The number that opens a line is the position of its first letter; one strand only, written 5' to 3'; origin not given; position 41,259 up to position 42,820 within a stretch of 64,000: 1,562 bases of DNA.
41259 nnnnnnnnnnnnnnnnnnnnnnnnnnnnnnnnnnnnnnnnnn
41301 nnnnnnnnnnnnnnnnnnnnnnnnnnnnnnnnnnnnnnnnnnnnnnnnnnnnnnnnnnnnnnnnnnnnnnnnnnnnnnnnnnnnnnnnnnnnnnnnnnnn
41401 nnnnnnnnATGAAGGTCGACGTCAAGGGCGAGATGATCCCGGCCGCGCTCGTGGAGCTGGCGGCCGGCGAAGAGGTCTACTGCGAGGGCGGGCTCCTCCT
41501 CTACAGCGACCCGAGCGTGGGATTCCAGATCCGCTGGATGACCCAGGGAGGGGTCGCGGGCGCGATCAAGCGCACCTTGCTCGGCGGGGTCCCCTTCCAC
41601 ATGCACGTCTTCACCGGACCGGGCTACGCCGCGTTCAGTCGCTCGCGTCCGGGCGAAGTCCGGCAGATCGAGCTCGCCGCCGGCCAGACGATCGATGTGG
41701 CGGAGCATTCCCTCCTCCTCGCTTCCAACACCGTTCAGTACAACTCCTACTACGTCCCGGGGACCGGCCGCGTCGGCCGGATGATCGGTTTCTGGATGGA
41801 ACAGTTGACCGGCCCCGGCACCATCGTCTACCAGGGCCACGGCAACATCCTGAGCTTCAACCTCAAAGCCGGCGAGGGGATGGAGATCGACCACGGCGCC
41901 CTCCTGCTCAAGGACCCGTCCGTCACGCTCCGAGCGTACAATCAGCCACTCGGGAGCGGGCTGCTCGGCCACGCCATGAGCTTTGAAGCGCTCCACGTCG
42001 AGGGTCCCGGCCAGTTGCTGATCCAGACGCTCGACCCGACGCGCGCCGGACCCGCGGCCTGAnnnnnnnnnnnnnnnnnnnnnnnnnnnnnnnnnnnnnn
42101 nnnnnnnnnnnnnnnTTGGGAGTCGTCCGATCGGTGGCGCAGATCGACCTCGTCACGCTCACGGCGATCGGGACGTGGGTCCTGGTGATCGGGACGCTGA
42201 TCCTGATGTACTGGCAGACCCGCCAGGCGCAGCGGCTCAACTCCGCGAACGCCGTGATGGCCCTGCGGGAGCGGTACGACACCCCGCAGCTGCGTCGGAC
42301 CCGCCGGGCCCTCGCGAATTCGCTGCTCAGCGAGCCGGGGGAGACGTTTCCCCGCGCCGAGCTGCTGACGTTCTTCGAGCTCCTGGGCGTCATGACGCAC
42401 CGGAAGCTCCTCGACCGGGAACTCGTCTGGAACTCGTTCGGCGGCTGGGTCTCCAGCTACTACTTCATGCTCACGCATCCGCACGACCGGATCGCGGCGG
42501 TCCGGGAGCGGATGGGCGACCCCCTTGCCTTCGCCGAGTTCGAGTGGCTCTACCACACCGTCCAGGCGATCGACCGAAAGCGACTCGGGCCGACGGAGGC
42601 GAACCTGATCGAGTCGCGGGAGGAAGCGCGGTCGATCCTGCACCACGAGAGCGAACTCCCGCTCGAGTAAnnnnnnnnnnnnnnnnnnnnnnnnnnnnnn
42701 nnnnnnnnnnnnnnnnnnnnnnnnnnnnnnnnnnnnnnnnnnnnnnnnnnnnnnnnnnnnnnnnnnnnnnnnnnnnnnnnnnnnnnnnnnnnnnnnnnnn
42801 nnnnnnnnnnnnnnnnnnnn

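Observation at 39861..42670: Five-gene module: three tandem AIM24/DUF124 paralogs, an embedded Zn-ribbon gene and a TM-helical protein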

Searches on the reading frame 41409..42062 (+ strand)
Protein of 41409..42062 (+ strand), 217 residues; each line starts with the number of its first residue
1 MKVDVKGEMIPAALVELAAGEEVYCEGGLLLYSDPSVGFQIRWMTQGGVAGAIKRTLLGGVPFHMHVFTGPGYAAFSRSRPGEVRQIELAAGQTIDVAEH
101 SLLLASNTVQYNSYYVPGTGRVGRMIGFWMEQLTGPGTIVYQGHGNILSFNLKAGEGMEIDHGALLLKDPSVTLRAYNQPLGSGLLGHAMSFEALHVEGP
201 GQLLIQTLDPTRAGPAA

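Call 3: search_protein_families(library=pfam, proteins=[window:41409-42062:+], max_evalue=0.1)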
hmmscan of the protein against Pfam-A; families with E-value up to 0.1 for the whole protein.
window:41409-42062:+ (217 aa): 1 family
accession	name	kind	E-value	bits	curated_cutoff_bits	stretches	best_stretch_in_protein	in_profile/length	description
PF01987.23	AIM24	-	6e-31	108.2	25.7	1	5-208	3-205/205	Mitochondrial biogenesis AIM24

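Call 4: search_protein_families(library=ncbifam, proteins=[window:41409-42062:+], max_evalue=0.1)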
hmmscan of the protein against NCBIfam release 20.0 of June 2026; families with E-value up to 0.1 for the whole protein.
window:41409-42062:+ (217 aa): 1 family
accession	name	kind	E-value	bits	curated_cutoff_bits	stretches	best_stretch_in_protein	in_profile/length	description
TIGR00266.1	TIGR00266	hypoth_equivalog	3.1e-07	30.2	96.6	1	13-207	14-204/222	TIGR00266 family protein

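Call 5: search_protein_families(library=padloc, proteins=[window:41409-42062:+], max_evalue=0.1)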
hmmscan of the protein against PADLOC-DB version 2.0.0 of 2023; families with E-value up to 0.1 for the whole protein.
window:41409-42062:+ (217 aa): 0 families

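Call 53: search_dna_similar(query=window:41409-42059:+, collection=plasmids, mode=protein, max_evalue=0.001, max_rows=40)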
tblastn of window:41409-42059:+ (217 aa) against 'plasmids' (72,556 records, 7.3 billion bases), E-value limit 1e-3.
Records with a match: 11; places in all: 12; records where one place covers at least 80% of the query: 7.
Best place of each record, by identity: <60% 11.
By first word of the organism name: Halorussus 2; Candidatus 1; Burkholderia 1; Nostoc 1; Caballeronia 1; Mycolicibacterium 1; Acidithiobacillus 1; Deinococcus 1; Leptolyngbya 1; Pseudomonas 1.
By predicted mobility (MOB-suite, as given by PLSDB): non-mobilizable 10; conjugative 1.
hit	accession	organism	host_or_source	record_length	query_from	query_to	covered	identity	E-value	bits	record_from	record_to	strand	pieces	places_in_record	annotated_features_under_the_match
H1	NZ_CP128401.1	Candidatus Chlorohelix allophototropha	Single colony of Candidatus Chlorohelix ...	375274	3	208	95%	33.2%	5e-22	100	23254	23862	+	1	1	AIM24 family protein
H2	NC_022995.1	Burkholderia sp. M701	-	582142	5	208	94%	32.1%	9e-18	88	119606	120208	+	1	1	AIM24 family protein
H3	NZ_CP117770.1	Nostoc sp. UHCC 0926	whole organism,lichen surface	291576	1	208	96%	31.2%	1e-20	96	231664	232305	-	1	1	AIM24 family protein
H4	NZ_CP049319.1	Caballeronia sp. SBC2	whole organism,soil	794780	24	208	85%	31.1%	4e-16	83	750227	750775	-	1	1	AIM24 family protein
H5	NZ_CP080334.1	Mycolicibacterium pallens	-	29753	5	208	94%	25.6%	1e-8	61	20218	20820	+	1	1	AIM24 family protein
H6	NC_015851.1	Acidithiobacillus caldus SM-1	-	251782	1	207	95%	25.1%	1e-7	58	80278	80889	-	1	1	AIM24 family protein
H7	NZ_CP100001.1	Halorussus vallis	cell culture,saline soil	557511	52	210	73%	31.3%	1e-6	56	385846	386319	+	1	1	none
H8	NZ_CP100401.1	Halorussus aquaticus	cell culture,saline soil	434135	38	210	80%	28.2%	7e-5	50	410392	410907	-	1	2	none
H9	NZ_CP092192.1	Deinococcus sp. KNUC1210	Setaria viridis,cell ...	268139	47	212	76%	29.1%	9e-11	68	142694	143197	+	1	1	TIGR00266 family protein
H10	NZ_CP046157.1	Leptolyngbya sp. BL0902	cell culture,open pond on an algae farm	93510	47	207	74%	29.9%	4e-6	54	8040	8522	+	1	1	TIGR00266 family protein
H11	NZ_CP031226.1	Pseudomonas amygdali pv. lachrymans str. M301315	-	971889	24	205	84%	25.3%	2e-6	55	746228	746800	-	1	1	TIGR00266 family protein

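Call 54: get_annotated_region(hit=H1, flank=4000)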
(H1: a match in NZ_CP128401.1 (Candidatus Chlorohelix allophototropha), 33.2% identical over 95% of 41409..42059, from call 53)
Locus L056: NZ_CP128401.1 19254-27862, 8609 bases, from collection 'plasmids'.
description: Candidatus Chlorohelix allophototropha isolate L227-S17 plasmid unnamed1, complete sequence
organism: Candidatus Chlorohelix allophototropha (NCBI taxid 3003348)
taxonomy: Bacteria; Chloroflexota; Chloroflexia; Candidatus Chloroheliales; Candidatus Chloroheliaceae; Candidatus Chlorohelix; Candidatus Chlorohelix allophototropha
host: -; source: Single colony of Candidatus Chlorohelix allophototropha from a non-axenic enrichment (subculture 19.9); ...; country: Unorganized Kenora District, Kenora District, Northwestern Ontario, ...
typing (MOB-suite, as given by PLSDB): non-mobilizable
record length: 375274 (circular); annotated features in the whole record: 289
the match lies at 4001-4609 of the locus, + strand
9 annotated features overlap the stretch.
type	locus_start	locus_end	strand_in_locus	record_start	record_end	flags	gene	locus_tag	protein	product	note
CDS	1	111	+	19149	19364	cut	-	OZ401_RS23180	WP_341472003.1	hypothetical protein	-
CDS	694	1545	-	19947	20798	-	-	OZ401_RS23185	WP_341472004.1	Bro-N domain-containing protein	-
CDS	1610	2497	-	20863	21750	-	-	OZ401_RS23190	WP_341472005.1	ParB/RepB/Spo0J family partition protein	GO:0007059 - chromosome segregation [Evidence IEA]; GO:0000910 - cytokinesis [Evidence IEA]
CDS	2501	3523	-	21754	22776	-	-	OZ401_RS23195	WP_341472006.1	AAA family ATPase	-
CDS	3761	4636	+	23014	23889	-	-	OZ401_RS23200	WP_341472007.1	AIM24 family protein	-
CDS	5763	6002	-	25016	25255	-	-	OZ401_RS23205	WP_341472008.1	DUF4113 domain-containing protein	-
CDS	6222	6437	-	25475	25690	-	-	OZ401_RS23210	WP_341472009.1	hypothetical protein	-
CDS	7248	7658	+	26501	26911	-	-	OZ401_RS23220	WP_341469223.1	hypothetical protein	-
CDS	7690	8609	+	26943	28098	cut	-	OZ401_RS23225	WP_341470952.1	IS3 family transposase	-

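Call 55: get_annotated_region(hit=H5, flank=4000)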
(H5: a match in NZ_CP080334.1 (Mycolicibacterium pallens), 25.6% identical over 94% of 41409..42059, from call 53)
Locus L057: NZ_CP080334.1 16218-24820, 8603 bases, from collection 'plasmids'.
description: Mycolicibacterium pallens strain JCM 16370 plasmid unnamed1, complete sequence
organism: Mycolicibacterium pallens (NCBI taxid 370524)
taxonomy: Bacteria; Actinomycetota; Actinomycetes; Mycobacteriales; Mycobacteriaceae; Mycolicibacterium; Mycolicibacterium pallens
host: -; source: -; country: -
typing (MOB-suite, as given by PLSDB): non-mobilizable
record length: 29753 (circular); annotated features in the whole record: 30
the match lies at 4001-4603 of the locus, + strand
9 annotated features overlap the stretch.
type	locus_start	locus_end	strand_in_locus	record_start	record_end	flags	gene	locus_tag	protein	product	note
CDS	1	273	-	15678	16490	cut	-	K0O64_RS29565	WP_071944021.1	ATP-binding protein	-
CDS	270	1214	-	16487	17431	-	-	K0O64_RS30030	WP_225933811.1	hypothetical protein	-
CDS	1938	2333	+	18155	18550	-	-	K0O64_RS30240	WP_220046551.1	helix-turn-helix domain-containing protein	-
CDS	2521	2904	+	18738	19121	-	-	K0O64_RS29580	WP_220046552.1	hypothetical protein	-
CDS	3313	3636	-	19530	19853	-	-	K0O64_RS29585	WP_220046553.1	DUF732 domain-containing protein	-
CDS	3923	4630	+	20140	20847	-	-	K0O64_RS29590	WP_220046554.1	AIM24 family protein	-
CDS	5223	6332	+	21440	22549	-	-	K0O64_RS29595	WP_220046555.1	GGDEF domain-containing protein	-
CDS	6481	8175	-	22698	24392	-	-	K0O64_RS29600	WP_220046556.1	sodium:proton antiporter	GO:0006814 - sodium ion transport [Evidence IEA]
CDS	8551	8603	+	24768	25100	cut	-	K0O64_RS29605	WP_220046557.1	hypothetical protein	-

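Call 56: get_annotated_region(hit=H3, flank=4000)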
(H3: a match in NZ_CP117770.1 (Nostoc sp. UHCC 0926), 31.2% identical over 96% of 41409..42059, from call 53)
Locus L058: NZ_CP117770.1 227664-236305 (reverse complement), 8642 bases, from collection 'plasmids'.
description: Nostoc sp. UHCC 0926 plasmid pn2, complete sequence
organism: Nostoc sp. UHCC 0926 (NCBI taxid 3025190)
taxonomy: Bacteria; Cyanobacteriota; Cyanophyceae; Nostocales; Nostocaceae; Nostoc; Nostoc sp. UHCC 0926
host: -; source: whole organism,lichen surface; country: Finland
typing (MOB-suite, as given by PLSDB): non-mobilizable; replicon rep_cluster_1678; mating-pair formation MPF_T
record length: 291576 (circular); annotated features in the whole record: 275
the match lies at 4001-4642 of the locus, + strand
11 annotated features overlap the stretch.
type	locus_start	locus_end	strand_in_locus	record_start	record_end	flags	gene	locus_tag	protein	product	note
CDS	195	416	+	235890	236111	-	-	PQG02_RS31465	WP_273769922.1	hypothetical protein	-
CDS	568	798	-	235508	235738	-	-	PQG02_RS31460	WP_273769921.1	hypothetical protein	-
CDS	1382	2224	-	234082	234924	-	-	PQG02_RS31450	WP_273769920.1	tyrosine-type recombinase/integrase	GO:0015074 - DNA integration [Evidence IEA]; GO:0006310 - DNA recombination [Evidence IEA]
CDS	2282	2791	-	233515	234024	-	-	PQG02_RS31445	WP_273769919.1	hypothetical protein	-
CDS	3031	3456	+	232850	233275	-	-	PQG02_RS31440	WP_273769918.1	hypothetical protein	-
CDS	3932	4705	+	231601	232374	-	-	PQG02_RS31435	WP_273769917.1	AIM24 family protein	-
CDS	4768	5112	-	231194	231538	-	-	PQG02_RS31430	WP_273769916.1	hypothetical protein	-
CDS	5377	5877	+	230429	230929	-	-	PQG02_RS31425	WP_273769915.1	hypothetical protein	-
CDS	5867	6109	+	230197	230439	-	-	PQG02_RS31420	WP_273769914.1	hypothetical protein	-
CDS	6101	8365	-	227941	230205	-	-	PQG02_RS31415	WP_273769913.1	ATP-dependent RecD-like DNA helicase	-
CDS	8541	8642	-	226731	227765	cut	-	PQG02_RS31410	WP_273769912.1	endonuclease NucS domain-containing protein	-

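Call 57: get_annotated_region(hit=H8, flank=4000)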
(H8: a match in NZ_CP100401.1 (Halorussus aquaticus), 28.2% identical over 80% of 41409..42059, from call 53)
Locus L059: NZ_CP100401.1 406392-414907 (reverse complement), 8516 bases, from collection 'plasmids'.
description: Halorussus aquaticus strain XZYJ18 plasmid unnamed1, complete sequence
organism: Halorussus aquaticus (NCBI taxid 2953748)
taxonomy: Archaea; Euryarchaeota; Halobacteria; Halobacteriales; Haladaptataceae; Halorussus; Halorussus aquaticus
host: -; source: cell culture,saline soil; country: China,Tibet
typing (MOB-suite, as given by PLSDB): non-mobilizable
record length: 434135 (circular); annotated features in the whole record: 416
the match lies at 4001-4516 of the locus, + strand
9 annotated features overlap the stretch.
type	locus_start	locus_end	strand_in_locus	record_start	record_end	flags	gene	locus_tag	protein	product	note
CDS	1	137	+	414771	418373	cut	-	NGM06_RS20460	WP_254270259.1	integrin alpha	-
CDS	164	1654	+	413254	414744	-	-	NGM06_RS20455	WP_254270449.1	hypothetical protein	-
CDS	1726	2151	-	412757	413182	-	-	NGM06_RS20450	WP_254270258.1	helix-turn-helix domain-containing protein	-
CDS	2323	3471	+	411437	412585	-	dgoD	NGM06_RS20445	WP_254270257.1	galactonate dehydratase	GO:0009063 - amino acid catabolic process [Evidence IEA]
CDS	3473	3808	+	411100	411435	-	-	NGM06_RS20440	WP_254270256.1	hypothetical protein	-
CDS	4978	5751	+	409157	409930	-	-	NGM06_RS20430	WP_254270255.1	SDR family oxidoreductase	-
CDS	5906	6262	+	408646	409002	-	-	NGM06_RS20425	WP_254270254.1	HalOD1 output domain-containing protein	-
CDS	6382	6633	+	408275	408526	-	-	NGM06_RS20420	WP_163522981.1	hypothetical protein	-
CDS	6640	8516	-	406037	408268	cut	-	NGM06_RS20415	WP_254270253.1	S9 family peptidase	-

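Call 58: get_annotated_region(hit=H7, flank=4000)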
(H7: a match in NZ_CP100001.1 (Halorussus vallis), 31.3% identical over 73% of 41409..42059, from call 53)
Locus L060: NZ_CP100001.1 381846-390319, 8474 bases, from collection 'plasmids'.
description: Halorussus vallis strain XZYJT10 plasmid unnamed1, complete sequence
organism: Halorussus vallis (NCBI taxid 2953749)
taxonomy: Archaea; Euryarchaeota; Halobacteria; Halobacteriales; Haladaptataceae; Halorussus; Halorussus vallis
host: -; source: cell culture,saline soil; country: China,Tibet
typing (MOB-suite, as given by PLSDB): non-mobilizable
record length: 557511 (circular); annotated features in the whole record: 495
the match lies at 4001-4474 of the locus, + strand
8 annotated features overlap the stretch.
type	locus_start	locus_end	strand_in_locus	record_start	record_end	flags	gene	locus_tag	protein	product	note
CDS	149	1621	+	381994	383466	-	-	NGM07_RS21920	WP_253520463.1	PGF-CTERM sorting domain-containing protein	-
CDS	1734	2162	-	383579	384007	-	-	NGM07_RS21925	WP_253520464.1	helix-turn-helix domain-containing protein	-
CDS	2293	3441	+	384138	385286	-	dgoD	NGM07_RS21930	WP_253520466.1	galactonate dehydratase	GO:0009063 - amino acid catabolic process [Evidence IEA]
CDS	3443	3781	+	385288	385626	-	-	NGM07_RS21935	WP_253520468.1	hypothetical protein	-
CDS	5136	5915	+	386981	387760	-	-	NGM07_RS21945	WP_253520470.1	SDR family oxidoreductase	-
CDS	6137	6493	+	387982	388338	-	-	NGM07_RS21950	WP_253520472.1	HalOD1 output domain-containing protein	-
CDS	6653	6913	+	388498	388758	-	-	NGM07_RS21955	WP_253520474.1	hypothetical protein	-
CDS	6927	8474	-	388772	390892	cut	-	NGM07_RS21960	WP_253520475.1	S9 family peptidase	-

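Call 59: find_related_loci(query=L057:3923-4627:+, collection=genome_contigs, flank=4000)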
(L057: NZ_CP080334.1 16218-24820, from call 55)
Query L057:3923-4627:+ (235 aa) in genome_contigs; peptide patterns used: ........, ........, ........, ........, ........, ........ (x = any residue, [..] = any of these).
600 stretches matched a pattern (row limit reached: there are more); 567 encode a relative of the query (tblastn E <= 1e-3); the best 80 are kept; 80 distinct loci.
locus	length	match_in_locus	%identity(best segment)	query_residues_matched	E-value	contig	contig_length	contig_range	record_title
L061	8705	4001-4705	91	1-235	2e-146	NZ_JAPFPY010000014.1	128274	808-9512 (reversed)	Mycolicibacterium sp. J2 out_14, whole genome shotgun sequence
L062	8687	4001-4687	76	8-235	3e-119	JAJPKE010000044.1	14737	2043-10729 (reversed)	MAG: Chloroflexota bacterium isolate Centralia_MAG_65 k107_12514297, whole genome shotgun sequence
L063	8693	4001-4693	74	6-235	1e-117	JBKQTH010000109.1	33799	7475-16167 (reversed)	MAG: Ktedonobacterales bacterium isolate MHr2D2E2F__bin_10 MHr2D2E2F_000000071535, whole genome shotgun sequence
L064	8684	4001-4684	74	6-232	3e-116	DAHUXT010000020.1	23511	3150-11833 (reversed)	MAG TPA_asm: Ktedonobacteria bacterium isolate clean1966 NODE_20_length_23511_cov_1.599983, whole genome shotgun sequenc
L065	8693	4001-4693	74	6-235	6e-115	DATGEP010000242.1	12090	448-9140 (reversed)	MAG TPA_asm: Ktedonobacterales bacterium isolate SMAG_U9705 k141_1544990, whole genome shotgun sequence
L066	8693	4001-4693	72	3-233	6e-114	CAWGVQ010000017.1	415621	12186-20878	MAG: uncultured Chloroflexia bacterium isolate MFD02579.bin.2.68 genome assembly, contig: contig_4301, whole genome shot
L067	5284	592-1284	69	6-235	5e-112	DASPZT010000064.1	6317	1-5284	MAG TPA_asm: Candidatus Limnocylindria bacterium isolate SMAG_U11626 k141_1518036, whole genome shotgun sequence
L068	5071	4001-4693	69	6-235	9e-112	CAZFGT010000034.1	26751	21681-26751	MAG TPA_asm: uncultured Anaerolineaceae bacterium isolate binchicken_co54_373 genome assembly, contig: NODE_3106_length_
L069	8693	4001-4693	69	6-235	1e-110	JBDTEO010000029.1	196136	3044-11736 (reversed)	MAG: Candidatus Dormibacter sp. isolate cluster2_bin.204 k127_1084904, whole genome shotgun sequence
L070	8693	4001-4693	68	6-235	3e-110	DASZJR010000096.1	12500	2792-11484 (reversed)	MAG TPA_asm: Candidatus Dormiibacterota bacterium isolate SMAG_U6634 k141_6130046, whole genome shotgun sequence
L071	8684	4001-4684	73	6-233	4e-110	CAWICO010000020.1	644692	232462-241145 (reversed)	MAG: uncultured Actinomycetota bacterium isolate MFD09603.bin.1.106 genome assembly, contig: contig_8078, whole genome s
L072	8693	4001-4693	68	6-235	5e-110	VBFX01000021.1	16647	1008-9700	MAG: Chloroflexi bacterium isolate CF_63 14_1009_02_40cm_scaffold_5299, whole genome shotgun sequence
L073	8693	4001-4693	69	6-235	1e-109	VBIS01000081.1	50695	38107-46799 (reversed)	MAG: Chloroflexota bacterium isolate CF_136 14_1009_13_30cm_scaffold_2362, whole genome shotgun sequence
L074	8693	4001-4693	67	6-235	4e-109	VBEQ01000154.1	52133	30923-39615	MAG: Chloroflexi bacterium isolate CF_30 14_1009_05_30cm_scaffold_1851, whole genome shotgun sequence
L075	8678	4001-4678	71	6-231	6e-109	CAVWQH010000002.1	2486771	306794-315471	MAG: uncultured Actinomycetota bacterium isolate MFD09495.bin.1.31 genome assembly, contig: contig_515, whole genome sho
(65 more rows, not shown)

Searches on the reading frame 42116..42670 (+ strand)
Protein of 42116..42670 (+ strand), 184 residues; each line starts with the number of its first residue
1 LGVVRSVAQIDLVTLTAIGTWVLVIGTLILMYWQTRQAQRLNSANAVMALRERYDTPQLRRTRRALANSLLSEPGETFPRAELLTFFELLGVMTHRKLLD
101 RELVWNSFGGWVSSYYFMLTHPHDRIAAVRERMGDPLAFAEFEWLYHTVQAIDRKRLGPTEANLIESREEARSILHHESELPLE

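Call 3: search_protein_families(library=pfam, proteins=[window:42116-42670:+], max_evalue=0.1)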
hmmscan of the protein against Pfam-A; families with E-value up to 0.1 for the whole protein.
window:42116-42670:+ (184 aa): 2 families
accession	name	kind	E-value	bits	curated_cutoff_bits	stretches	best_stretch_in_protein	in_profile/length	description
PF15956.11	DUF4760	-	1.4e-10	41.9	25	1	24-146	4-138/141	Domain of unknown function (DUF4760)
PF11808.13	PhoR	-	0.029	15.2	27.1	1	20-43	27-50/86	Phosphate regulon sensor protein PhoR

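Call 4: search_protein_families(library=ncbifam, proteins=[window:42116-42670:+], max_evalue=0.1)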
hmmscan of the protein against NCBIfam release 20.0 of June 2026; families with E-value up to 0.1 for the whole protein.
window:42116-42670:+ (184 aa): 0 families

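Call 5: search_protein_families(library=padloc, proteins=[window:42116-42670:+], max_evalue=0.1)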
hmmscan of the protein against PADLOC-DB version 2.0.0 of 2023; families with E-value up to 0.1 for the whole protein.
window:42116-42670:+ (184 aa): 0 families

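Call 72: search_protein_families(library=phrogs, proteins=[window:42116-42667:+], max_evalue=0.01)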
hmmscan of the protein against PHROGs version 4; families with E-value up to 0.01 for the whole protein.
window:42116-42667:+ (184 aa): 0 families
